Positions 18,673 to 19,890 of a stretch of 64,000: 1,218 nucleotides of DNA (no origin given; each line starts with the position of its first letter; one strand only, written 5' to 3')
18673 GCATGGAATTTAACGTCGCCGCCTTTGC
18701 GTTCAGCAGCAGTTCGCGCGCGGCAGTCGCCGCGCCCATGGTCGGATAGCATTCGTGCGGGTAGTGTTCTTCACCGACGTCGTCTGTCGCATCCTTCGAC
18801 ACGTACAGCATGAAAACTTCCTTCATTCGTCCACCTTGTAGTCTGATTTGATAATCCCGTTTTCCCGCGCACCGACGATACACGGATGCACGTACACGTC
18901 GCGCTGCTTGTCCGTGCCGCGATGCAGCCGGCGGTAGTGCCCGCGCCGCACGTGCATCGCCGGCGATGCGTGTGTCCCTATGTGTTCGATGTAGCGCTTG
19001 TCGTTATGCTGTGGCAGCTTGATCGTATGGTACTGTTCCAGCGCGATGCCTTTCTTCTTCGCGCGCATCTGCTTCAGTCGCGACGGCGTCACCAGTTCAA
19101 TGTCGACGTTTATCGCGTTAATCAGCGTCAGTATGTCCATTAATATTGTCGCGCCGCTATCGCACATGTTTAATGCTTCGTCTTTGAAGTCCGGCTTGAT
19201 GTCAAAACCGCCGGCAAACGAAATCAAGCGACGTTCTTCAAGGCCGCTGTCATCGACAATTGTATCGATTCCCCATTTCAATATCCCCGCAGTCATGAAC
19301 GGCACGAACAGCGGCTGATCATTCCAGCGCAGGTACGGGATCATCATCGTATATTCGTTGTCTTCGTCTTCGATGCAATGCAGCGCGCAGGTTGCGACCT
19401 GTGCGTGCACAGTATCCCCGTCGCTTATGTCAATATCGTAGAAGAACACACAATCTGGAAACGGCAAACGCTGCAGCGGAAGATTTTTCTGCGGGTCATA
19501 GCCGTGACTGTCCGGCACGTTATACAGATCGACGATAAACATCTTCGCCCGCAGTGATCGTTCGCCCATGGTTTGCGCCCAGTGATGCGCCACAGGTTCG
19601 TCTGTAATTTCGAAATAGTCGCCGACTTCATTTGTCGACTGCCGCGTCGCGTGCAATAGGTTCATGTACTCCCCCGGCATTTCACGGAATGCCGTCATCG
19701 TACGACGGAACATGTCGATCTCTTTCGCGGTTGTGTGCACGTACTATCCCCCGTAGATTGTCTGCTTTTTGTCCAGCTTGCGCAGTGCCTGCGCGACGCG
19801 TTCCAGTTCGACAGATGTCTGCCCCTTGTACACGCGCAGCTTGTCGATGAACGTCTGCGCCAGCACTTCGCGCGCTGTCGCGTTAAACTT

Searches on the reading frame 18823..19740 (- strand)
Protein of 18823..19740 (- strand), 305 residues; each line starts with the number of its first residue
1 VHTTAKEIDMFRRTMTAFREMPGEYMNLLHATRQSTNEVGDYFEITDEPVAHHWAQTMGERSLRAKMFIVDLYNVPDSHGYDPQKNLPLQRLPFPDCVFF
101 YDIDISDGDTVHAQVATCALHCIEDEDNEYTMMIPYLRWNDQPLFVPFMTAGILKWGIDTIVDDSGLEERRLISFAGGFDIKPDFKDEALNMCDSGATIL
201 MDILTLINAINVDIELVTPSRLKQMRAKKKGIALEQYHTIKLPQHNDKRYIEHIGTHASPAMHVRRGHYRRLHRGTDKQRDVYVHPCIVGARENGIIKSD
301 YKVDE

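Call 10: search_protein_families(library=phrogs, proteins=[window:18823-19740:-], max_evalue=0.001)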
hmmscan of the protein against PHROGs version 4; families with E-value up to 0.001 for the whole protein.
window:18823-19740:- (305 aa): 1 family
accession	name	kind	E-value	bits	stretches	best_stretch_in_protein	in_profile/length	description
phrog_20769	-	unknown function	1e-06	29.1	1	162-304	167-315/318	-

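Call 104: search_protein_families(library=pfam, proteins=[window:18823-19740:-], max_evalue=0.01)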
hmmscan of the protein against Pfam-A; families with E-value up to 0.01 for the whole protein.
window:18823-19740:- (305 aa): 0 families
